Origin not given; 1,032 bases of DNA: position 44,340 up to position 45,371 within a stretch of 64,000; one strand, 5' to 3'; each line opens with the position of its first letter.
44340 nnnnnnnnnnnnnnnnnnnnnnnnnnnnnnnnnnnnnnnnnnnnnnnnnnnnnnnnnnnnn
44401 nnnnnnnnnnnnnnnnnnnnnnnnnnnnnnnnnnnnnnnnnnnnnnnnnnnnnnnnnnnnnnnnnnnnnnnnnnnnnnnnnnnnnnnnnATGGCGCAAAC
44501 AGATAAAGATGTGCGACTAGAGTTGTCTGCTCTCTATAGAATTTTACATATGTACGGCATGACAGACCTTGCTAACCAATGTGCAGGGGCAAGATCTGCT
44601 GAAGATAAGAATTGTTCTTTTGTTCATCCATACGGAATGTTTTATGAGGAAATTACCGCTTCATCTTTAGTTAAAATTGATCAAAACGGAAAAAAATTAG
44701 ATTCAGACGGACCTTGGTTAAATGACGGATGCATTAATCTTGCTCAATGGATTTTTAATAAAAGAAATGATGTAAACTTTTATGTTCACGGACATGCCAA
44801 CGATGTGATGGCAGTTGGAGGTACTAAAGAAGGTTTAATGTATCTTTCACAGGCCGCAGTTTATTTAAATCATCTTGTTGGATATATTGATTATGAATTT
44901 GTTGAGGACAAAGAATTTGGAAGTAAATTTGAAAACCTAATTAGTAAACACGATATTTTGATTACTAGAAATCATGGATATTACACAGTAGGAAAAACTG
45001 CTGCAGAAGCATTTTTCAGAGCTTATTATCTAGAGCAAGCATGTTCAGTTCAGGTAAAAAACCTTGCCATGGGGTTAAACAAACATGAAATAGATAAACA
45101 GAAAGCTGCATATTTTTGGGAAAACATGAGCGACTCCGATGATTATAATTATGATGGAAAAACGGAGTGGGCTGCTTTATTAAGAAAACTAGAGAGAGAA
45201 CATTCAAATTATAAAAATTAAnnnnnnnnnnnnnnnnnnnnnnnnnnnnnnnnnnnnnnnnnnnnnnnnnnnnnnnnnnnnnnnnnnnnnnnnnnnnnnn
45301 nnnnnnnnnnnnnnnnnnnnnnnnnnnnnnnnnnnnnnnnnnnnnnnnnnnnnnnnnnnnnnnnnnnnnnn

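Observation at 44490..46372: Class II aldolase plus butyrobetaine/trimethyllysine-type dioxygenase: a possible PLP-independent hydroxylate-and-cleave module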

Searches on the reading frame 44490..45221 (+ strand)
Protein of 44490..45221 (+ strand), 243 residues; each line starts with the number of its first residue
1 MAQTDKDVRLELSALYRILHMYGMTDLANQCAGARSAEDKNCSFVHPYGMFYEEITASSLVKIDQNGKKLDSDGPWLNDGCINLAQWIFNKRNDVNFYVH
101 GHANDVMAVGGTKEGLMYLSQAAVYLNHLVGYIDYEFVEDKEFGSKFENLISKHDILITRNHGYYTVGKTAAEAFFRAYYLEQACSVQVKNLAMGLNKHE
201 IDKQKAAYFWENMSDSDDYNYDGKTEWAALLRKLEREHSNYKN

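Call 3: search_protein_families(library=pfam, proteins=[window:44490-45221:+])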
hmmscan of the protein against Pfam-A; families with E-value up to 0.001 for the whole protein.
window:44490-45221:+ (243 aa): 1 family
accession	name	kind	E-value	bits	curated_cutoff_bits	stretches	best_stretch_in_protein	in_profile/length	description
PF00596.27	Aldolase_II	-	4.9e-29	102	22.2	1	11-189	2-183/183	Class II Aldolase and Adducin N-terminal domain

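Call 4: search_protein_families(library=ncbifam, proteins=[window:44490-45221:+])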
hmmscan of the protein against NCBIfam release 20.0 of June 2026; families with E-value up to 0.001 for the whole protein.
window:44490-45221:+ (243 aa): 22 families
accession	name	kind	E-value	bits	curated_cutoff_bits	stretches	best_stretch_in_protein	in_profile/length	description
NF005451.0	PRK07044.1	subfamily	1.5e-53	181.4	207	1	2-242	16-255/256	aldolase II superfamily protein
NF005186.0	PRK06661.1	equivalog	4.2e-32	111.7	339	1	5-235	3-232/235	hypothetical protein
NF005068.0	PRK06486.1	equivalog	4.9e-23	81.7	269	1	7-242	26-261/262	aldolase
NF004855.0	PRK06208.1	subfamily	1.6e-22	80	255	1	9-226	44-261/274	class II aldolase/adducin family protein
NF005689.0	PRK07490.1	equivalog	2.9e-18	65.9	260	1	3-241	9-246/248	hypothetical protein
NF005484.0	PRK07090.1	equivalog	5.5e-16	58.6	261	1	9-198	32-220/260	aldolase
NF005123.0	PRK06557.1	subfamily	3e-12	46.7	251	1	6-203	10-211/223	L-ribulose-5-phosphate 4-epimerase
NF006208.0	PRK08333.1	equivalog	3.6e-11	43.1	267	1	15-185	12-177/189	aldolase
TIGR01086.1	fucA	equivalog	2.3e-09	37.3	400.25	1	26-206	18-198/214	L-fuculose-phosphate aldolase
NF040649.1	FucA_Meth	equivalog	5.8e-09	36.1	250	1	33-186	24-171/179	L-fuculose phosphate aldolase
NF005984.0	PRK08087.1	subfamily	8.7e-09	35.4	264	1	26-203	21-196/215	L-fuculose-phosphate aldolase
NF002963.0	PRK03634.1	equivalog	2.3e-07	30.2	170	1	122-205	172-255/274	rhamnulose-1-phosphate aldolase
NF053537.1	DhpthDcsPhtC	equivalog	4.8e-07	29.4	200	1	49-206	44-208/232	3,4-dihydroxyphthalate decarboxylase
NF005302.0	PRK06833.1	equivalog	1.3e-06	28.1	264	1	39-195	36-190/214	L-fuculose-phosphate aldolase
NF006413.0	PRK08660.1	equivalog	4.4e-06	26.7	203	1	96-189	83-175/184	aldolase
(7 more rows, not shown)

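Call 16: find_homologous_proteins(query=window:44490-45221:+, max_evalue=1e-10)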
Query window:44490-45221:+ (243 aa): 792 proteins with E <= 1e-10 among 943 candidates; the best 120 are listed.
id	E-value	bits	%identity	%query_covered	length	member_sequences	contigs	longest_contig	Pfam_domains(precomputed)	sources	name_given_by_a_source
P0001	3.4e-143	493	86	100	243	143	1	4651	PF00596.28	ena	-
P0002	6.4e-140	483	84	100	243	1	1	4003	PF00596.28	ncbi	-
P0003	6.9e-139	479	85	100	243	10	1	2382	PF00596.28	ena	-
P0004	1.0e-138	479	83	100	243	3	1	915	PF00596.28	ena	-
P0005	2.9e-138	477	84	100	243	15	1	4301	PF00596.28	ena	-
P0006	6.2e-138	476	83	100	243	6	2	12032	PF00596.28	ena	-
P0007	8.5e-134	463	83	98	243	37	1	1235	PF00596.28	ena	-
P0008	2.3e-132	458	82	100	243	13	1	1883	PF00596.28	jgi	jgi:ribulose-5-phosphate 4-epimerase/fuculose-1-phosphate aldolase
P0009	2.3e-119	415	73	100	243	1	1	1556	PF00596.28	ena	-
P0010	2.7e-119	415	74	100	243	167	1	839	PF00596.28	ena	-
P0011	6.1e-119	414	99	75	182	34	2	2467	PF00596.28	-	-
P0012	2.3e-118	412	74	98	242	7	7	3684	PF00596.28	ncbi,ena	-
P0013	7.8e-118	410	72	100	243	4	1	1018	PF00596.28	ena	-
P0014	1.4e-117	410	72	100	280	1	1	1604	PF00596.28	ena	-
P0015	2.0e-117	409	71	100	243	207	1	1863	PF00596.28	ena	-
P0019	3.5e-95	336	59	100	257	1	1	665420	PF00596.28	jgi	jgi:ribulose-5-phosphate 4-epimerase/fuculose-1-phosphate aldolase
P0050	1.2e-86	308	56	97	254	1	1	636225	PF00596.28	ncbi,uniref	ncbi:class II aldolase/adducin family protein [Kiloniella sp. b19]|uniref:class II aldolase/adducin 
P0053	1.5e-86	308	59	98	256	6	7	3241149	PF00596.28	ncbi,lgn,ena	-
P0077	7.2e-85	303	56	97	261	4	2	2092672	PF00596.28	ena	-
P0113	1.8e-83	298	52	100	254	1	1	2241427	PF00596.28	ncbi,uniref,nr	ncbi:class II aldolase/adducin family protein [Roseovarius sp. EL26]|uniref:class II aldolase/adduci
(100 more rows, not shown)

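Call 19: find_encoding_contigs(protein=P0113, flank=8000, max_places=2)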
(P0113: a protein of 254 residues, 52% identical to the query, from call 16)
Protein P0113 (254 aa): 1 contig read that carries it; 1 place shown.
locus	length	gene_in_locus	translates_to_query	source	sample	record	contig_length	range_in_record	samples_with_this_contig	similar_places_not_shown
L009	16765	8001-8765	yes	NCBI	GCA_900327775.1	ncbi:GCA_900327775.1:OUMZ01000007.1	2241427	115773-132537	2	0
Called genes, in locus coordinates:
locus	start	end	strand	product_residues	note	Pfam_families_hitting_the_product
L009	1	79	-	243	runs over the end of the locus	-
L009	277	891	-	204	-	-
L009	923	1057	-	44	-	PF07835:COX4_pro_2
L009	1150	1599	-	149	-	PF19670:DUF6173 (weak)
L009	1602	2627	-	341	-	PF00753:Lactamase_B, PF21221:B_lactamase-like_C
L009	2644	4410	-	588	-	PF02771:Acyl-CoA_dh_N, PF02770:Acyl-CoA_dh_M, PF00441:Acyl-CoA_dh_1, PF08028:Acyl-CoA_dh_2, PF22924:ACOX_C_alpha1 (weak), PF12806:Acyl-CoA_dh_C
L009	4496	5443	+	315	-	PF01300:Sua5_yciO_yrdC, PF03481:Sua5_C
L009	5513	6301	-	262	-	PF20434:BD-FAE, PF07859:Abhydrolase_3 (weak), PF12697:Abhydrolase_6 (weak)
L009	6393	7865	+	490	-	PF00171:Aldedh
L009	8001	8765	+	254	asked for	PF00596:Aldolase_II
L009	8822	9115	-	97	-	PF05437:AzlD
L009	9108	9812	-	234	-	PF03591:AzlC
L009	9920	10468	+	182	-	PF01381:HTH_3, PF13560:HTH_31, PF07883:Cupin_2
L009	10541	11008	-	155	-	PF00011:HSP20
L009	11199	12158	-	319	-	PF00126:HTH_1, PF03466:LysR_substrate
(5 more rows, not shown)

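Call 24: search_solved_structures(query=window:44490-45221:+, max_evalue=0.00001, show_alignments=2)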
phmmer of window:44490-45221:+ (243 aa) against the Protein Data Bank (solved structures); distinct sequences matched with E-value up to 0.00001: 8.
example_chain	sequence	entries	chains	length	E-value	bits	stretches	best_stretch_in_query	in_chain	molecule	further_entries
8iah_0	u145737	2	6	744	2.3e-24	89.6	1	5-194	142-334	Adducin 1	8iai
3ocr_A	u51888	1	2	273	3.1e-23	86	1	5-242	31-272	Class II aldolase/adducin domain protein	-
8iah_3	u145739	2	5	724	3.1e-20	76.1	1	3-193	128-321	Beta-adducin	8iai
8iqa_A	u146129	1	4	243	9.9e-11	45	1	3-193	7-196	Aldolase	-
8il8_A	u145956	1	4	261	1.2e-10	44.7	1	3-193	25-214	Aldolase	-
8ix6_A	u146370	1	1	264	3.2e-10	43.3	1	13-195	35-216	Aldolase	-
4xxf_A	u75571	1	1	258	6.6e-10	42.3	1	17-215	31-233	Fuculose-1-phosphate aldolase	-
9ryg_A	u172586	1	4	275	7.3e-06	29.1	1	40-195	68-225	Decarboxylase NovR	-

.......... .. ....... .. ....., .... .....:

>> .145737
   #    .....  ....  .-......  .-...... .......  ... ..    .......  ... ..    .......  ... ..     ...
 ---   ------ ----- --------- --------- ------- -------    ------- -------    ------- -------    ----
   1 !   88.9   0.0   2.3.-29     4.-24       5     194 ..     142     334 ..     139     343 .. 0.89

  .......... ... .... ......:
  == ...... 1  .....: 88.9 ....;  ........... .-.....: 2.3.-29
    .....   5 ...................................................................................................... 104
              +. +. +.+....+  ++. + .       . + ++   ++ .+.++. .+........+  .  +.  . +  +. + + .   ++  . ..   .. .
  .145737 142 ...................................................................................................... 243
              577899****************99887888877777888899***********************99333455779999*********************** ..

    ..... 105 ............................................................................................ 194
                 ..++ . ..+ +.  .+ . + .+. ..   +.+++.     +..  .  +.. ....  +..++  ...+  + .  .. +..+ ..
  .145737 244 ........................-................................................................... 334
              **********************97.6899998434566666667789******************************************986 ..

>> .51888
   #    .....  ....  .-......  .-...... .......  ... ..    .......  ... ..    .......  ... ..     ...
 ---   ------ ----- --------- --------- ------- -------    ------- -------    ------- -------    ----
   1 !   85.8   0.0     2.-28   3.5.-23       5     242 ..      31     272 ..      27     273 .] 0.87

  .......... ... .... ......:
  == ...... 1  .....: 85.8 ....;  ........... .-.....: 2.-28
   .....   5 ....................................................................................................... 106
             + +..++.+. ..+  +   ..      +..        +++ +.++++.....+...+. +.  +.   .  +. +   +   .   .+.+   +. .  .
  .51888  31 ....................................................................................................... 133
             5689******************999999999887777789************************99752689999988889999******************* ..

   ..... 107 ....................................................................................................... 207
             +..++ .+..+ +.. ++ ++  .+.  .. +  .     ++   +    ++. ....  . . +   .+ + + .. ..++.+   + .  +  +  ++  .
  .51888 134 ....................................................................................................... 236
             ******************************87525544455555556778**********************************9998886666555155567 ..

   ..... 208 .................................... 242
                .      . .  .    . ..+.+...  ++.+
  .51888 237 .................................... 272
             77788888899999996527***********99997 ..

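Call 29: find_related_loci(query=A1, collection=genome_contigs, flank=8000)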
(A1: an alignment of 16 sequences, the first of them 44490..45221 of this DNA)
Query A1 (243 aa) in genome_contigs; peptide patterns used: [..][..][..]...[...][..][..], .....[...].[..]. (x = any residue, [..] = any of these).
195 stretches matched a pattern; 172 encode a relative of the query (tblastn E <= 1e-3); the best 80 are kept; 80 distinct loci.
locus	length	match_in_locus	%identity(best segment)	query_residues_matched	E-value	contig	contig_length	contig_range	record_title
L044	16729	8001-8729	100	1-243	2e-167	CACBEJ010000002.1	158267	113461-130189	uncultured Pelagibacteraceae bacterium isolate AG-349-M18 genome assembly, contig: AG-349-M18_NODE_2, whole genome shotg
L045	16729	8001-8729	100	1-243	2e-167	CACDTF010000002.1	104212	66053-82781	uncultured Pelagibacteraceae bacterium isolate AG-390-D05 genome assembly, contig: AG-390-D05_NODE_2, whole genome shotg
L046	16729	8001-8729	100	1-243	2e-167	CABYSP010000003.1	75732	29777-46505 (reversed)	MAG: uncultured Pelagibacteraceae bacterium isolate AG-894-O19 genome assembly, contig: AG-894-O19_NODE_3, whole genome 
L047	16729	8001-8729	100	1-243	2e-167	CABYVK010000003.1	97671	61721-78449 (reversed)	MAG: uncultured Pelagibacteraceae bacterium isolate AG-895-B08 genome assembly, contig: AG-895-B08_NODE_3, whole genome 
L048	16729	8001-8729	100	1-243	2e-167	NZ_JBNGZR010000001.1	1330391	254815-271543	MAG: Candidatus Pelagibacter sp. isolate HIMB2250 HIMB2250-00000000001, whole genome shotgun sequence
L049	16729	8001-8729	100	1-243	2e-167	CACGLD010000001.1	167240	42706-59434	uncultured Pelagibacteraceae bacterium isolate AG-422-K22 genome assembly, contig: AG-422-K22_NODE_1, whole genome shotg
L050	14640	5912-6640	100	1-243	2e-167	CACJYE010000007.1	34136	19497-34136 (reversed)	uncultured Pelagibacteraceae bacterium isolate AG-453-E19 genome assembly, contig: AG-453-E19_NODE_7, whole genome shotg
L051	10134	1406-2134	100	1-243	2e-167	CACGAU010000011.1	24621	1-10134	uncultured Pelagibacteraceae bacterium isolate AG-422-B22 genome assembly, contig: AG-422-B22_NODE_11, whole genome shot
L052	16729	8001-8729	100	1-243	2e-167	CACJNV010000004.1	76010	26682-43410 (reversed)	uncultured Pelagibacteraceae bacterium isolate AG-447-L07 genome assembly, contig: AG-447-L07_NODE_4, whole genome shotg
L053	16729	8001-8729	100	1-243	3e-167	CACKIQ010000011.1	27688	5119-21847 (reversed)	uncultured Pelagibacteraceae bacterium isolate AG-453-M21 genome assembly, contig: AG-453-M21_NODE_11, whole genome shot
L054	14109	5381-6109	100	1-243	3e-167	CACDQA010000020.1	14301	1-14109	uncultured Pelagibacteraceae bacterium isolate AG-904-F14 genome assembly, contig: AG-904-F14_NODE_20, whole genome shot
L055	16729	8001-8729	100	1-243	3e-167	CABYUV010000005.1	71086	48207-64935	MAG: uncultured Pelagibacteraceae bacterium isolate AG-894-P23 genome assembly, contig: AG-894-P23_NODE_5, whole genome 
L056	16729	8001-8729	100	1-243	5e-167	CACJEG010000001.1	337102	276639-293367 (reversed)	uncultured Pelagibacteraceae bacterium isolate AG-447-C08 genome assembly, contig: AG-447-C08_NODE_1, whole genome shotg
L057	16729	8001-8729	100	1-243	5e-167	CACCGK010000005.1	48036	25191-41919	uncultured Pelagibacteraceae bacterium isolate AG-360-I06 genome assembly, contig: AG-360-I06_NODE_5, whole genome shotg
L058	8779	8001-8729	100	1-243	3e-167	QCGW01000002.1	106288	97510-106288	Pelagibacteraceae bacterium AG-390-A23 Ga0172140_102, whole genome shotgun sequence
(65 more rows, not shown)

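Call 40: find_encoding_contigs(protein=P0050, flank=9000, max_places=1)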
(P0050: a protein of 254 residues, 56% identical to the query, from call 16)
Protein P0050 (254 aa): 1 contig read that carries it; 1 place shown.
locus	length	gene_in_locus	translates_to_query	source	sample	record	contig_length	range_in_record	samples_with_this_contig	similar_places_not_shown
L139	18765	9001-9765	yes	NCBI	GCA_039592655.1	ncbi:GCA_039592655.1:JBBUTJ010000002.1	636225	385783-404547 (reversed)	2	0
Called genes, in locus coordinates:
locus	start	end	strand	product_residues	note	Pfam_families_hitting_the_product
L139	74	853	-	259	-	PF23441:SDR, PF00106:adh_short, PF08659:KR, PF13561:adh_short_C2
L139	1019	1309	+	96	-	PF01638:HxlR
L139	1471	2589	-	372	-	PF01903:CbiX, PF06180:CbiK (faint), PF01903:CbiX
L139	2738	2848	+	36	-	-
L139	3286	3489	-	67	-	PF01165:Ribosomal_S21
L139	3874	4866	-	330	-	PF13409:GST_N_2, PF00043:GST_C (weak), PF14497:GST_C_3 (faint), PF13410:GST_C_2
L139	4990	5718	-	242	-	PF02678:Pirin, PF17954:Pirin_C_2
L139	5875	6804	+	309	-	PF00126:HTH_1, PF03466:LysR_substrate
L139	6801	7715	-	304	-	PF00165:HTH_AraC (faint), PF12833:HTH_18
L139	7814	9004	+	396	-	PF02668:TauD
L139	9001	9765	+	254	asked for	PF00596:Aldolase_II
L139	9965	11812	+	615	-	PF00282:Pyridoxal_deC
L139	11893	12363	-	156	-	-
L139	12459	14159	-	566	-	PF12729:4HB_MCP_1, PF00672:HAMP (weak), PF00015:MCPsignal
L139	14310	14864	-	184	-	-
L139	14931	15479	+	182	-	PF00583:Acetyltransf_1, PF13527:Acetyltransf_9 (weak), PF13508:Acetyltransf_7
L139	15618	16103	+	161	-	PF06938:DUF1285_N, PF21028:DUF1285_C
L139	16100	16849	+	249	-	PF00293:NUDIX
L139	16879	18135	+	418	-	PF01743:PolyA_pol, PF12627:PolyA_pol_RNAbd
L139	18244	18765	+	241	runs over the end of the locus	PF07070:Spo0M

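Call 41: find_encoding_contigs(protein=P0053, flank=9000, max_places=1)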
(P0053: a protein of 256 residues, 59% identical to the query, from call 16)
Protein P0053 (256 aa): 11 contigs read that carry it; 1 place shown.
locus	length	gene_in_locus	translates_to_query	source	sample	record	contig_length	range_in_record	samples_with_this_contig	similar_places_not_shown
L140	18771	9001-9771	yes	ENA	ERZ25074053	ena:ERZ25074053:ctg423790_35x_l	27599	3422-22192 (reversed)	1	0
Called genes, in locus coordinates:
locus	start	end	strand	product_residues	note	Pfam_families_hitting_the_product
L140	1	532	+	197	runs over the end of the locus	PF13098:Thioredoxin_2 (faint), PF00578:AhpC-TSA, PF08534:Redoxin, PF00085:Thioredoxin (faint), PF13905:Thioredoxin_8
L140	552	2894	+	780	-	PF13414:TPR_11, PF13414:TPR_11, PF13432:TPR_16, PF07719:TPR_2, PF13414:TPR_11, PF13424:TPR_12, PF14559:TPR_19, PF13432:TPR_16, +43 more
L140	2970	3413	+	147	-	PF04828:GFA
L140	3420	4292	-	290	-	PF02737:3HCDH_N, PF00725:3HCDH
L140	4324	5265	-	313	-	PF01012:ETF, PF00766:ETF_alpha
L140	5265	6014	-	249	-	PF01012:ETF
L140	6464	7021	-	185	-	PF01923:Cob_adeno_trans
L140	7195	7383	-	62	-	PF04588:HIG_1_N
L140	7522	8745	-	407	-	-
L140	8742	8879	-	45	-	-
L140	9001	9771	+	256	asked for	PF00596:Aldolase_II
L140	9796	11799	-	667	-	PF00486:Trans_reg_C (weak), PF07719:TPR_2 (faint), PF13428:TPR_14 (faint), PF14559:TPR_19 (faint), PF12895:ANAPC3 (faint), PF13181:TPR_8 (faint), PF03704:BTAD, PF00515:TPR_1 (weak), +2 more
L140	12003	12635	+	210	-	PF07040:DUF1326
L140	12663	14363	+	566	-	PF01488:Shikimate_DH (weak), PF02558:ApbA (weak), PF02826:2-Hacid_dh_C, PF03446:NAD_binding_2, PF03807:F420_oxidored, PF07991:KARI_N (weak), PF09948:PpoB2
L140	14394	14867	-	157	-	PF13358:DDE_3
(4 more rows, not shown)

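Call 42: find_encoding_contigs(protein=P0077, flank=9000, max_places=1)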
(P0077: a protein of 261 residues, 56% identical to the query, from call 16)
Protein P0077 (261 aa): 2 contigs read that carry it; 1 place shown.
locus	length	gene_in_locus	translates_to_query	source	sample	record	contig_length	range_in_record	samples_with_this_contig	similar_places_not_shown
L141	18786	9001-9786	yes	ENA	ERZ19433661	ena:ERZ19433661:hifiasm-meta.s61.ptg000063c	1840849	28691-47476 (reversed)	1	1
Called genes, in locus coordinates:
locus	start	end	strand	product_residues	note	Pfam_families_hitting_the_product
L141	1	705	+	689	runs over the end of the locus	PF00724:Oxidored_FMN, PF07992:Pyr_redox_2, PF00070:Pyr_redox (faint), PF13450:NAD_binding_8 (weak), PF22620:OYE-like_second_a-b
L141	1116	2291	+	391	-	PF01546:Peptidase_M20, PF07687:M20_dimer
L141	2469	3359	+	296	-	PF00795:CN_hydrolase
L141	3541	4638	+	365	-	PF00005:ABC_tran, PF13401:AAA_22 (faint), PF13304:AAA_21 (faint), PF08402:TOBE_2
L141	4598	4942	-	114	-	-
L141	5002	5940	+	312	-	PF00528:BPD_transp_1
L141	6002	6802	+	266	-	PF00528:BPD_transp_1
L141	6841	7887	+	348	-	PF01547:SBP_bac_1, PF13416:SBP_bac_8, PF13531:SBP_bac_11, PF13343:SBP_bac_6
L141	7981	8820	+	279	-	PF00795:CN_hydrolase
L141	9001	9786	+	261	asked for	PF00596:Aldolase_II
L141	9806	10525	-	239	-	PF00702:Hydrolase, PF13419:HAD_2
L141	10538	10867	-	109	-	PF05336:rhaM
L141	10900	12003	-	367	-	PF02746:MR_MLE_N, PF13378:MR_MLE_C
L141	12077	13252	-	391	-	PF03786:UxuA, PF01261:AP_endonuc_2 (faint)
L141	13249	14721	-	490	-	PF01232:Mannitol_dh, PF08125:Mannitol_dh_C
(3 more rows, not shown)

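Call 43: find_encoding_contigs(protein=P0019, flank=9000, max_places=1)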
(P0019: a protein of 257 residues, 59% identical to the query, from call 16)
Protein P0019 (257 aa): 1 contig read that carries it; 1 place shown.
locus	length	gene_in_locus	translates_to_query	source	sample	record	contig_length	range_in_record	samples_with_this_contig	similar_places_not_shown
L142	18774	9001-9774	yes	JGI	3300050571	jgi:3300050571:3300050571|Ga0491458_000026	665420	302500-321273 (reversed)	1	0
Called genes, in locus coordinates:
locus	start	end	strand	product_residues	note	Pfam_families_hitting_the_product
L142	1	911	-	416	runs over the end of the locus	PF01946:Thi4 (weak), PF00890:FAD_binding_2 (faint), PF01266:DAO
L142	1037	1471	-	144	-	PF04828:GFA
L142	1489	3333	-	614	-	-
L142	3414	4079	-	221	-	PF00106:adh_short, PF13561:adh_short_C2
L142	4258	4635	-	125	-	PF00376:MerR, PF13411:MerR_1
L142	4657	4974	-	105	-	PF18291:HU-HIG, PF00216:Bac_DNA_binding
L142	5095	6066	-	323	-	PF00108:Thiolase_N, PF08545:ACP_syn_III, PF08541:ACP_syn_III_C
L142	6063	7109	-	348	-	PF02504:FA_synthesis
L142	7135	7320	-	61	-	PF01783:Ribosomal_L32p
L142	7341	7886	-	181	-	PF02620:YceD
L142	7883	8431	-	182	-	PF03981:Ubiq_cyt_C_chap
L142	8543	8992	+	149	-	PF04355:BamE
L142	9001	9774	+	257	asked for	PF00596:Aldolase_II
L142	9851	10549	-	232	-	-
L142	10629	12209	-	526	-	PF01921:tRNA-synt_1f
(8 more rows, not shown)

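Call 55: search_protein_families(library=ncbifam, proteins=[L139:7814-9004:+, L139:6801-7715:-, L139:9965-11812:+], max_evalue=1e-10)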
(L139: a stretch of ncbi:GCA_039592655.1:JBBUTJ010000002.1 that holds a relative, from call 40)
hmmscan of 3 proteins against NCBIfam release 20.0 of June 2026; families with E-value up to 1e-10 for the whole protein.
L139:7814-9004:+ (396 aa): 3 families
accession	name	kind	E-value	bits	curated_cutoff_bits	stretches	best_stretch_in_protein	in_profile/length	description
TIGR02409.1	carnitine_bodg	equivalog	3.8e-73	246.6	414.75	1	31-387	2-365/366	gamma-butyrobetaine dioxygenase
NF049936.1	TriMthamethphnDioxTmpA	equivalog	4.7e-70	236.2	400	1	31-389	2-364/366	2-trimethylaminoethylphosphonate dioxygenase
TIGR02410.1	carnitine_TMLD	equivalog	3.3e-33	115.7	268.3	1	146-386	114-360/362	trimethyllysine dioxygenase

L139:6801-7715:- (304 aa): 10 families
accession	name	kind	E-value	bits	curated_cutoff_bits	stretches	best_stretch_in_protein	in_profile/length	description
NF052371.1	TransRegGbdRPseu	equivalog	4.4e-58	197.1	480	1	11-302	26-324/365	choline metabolism transcriptional regulator GbdR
NF006902.0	PRK09393.1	equivalog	2e-30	106.1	425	1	20-302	29-319/327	transcriptional regulator FtrA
NF007584.0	PRK10219.1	equivalog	4.7e-17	62.3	174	1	205-302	7-104/107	superoxide response transcriptional regulator SoxS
NF041686.2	ant_diox_reg_AndR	equivalog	2.7e-16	60.1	350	1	205-300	219-316/321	anthranilate 1,2-dioxygenase regulatory protein AndR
NF007860.0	PRK10572.1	equivalog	1.2e-13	50.6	208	1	193-302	173-282/292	arabinose operon transcriptional regulator AraC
NF012144.2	ramA_TF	equivalog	2.3e-13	50.5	180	1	206-300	8-102/108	RamA family antibiotic efflux transcriptional regulator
NF012228.1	RobA_TF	equivalog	1.2e-12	47.9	380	1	205-300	5-100/286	MDR efflux pump AcrAB transcriptional activator RobA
NF011701.0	PRK15121.1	equivalog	4.1e-12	46.2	426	1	205-300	7-102/289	MDR efflux pump AcrAB transcriptional activator RobA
NF010028.0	PRK13503.1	equivalog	9.8e-12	44.8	288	1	209-301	177-269/278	HTH-type transcriptional activator RhaS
NF047788.1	TransRegPocR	equivalog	8.6e-11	41.6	500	0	204-299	190-285/296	transcriptional regulator PocR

L139:9965-11812:+ (615 aa): 4 families
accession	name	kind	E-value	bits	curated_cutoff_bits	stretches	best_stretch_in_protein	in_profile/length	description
TIGR03799.1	NOD_PanD_pyr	equivalog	3.8e-20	71.8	606.1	1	189-302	166-291/522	pyridoxal-dependent aspartate 1-decarboxylase PanP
NF052646.1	DABADecarRhbB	equivalog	2e-16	59.6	900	1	172-304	146-270/491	L-2,4-diaminobutyrate decarboxylase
TIGR03812.1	tyr_de_CO2_Arch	equivalog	6.9e-13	48.2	299.4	1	165-460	61-309/375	tyrosine decarboxylase MfnA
TIGR03811.1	tyr_de_CO2_Ent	equivalog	1.8e-11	43.2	905.3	0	218-450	221-465/608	tyrosine decarboxylase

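Call 58: predict_structure(alignment_id=A1)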
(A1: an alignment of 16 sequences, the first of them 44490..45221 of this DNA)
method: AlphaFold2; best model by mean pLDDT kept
length: 243 residues; sequences in the alignment: 16
mean_pLDDT: 88.2   pTM: 0.88
mean pLDDT of the five models: 88.2, 80.8, 78.9, 69.0, 65.9
residues with pLDDT >= 90: 142; 70-90: 83; 50-70: 17; < 50: 1
segments of 3 or more residues with pLDDT < 50: none
pLDDT, mean of each block of 10 residues (from residue 1): 86 94 77 95 86 81 94 83 92 96 90 89 90 81 90 93 92 95 95 87 83 68 87 94 91
secondary structure, 60 per line:
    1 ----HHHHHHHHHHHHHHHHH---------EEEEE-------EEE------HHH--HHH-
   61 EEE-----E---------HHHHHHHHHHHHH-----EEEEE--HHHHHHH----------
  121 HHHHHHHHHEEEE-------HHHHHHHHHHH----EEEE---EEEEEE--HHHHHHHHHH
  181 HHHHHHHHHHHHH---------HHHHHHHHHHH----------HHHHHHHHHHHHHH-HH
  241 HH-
elements in order: H5-21 E31-35 E43-45 E61-63 H79-91 E97-101 H104-110 H121-129 E130-133 H141-151 E156-159 E163-168 H171-193 H203-213 H224-237 H239-242
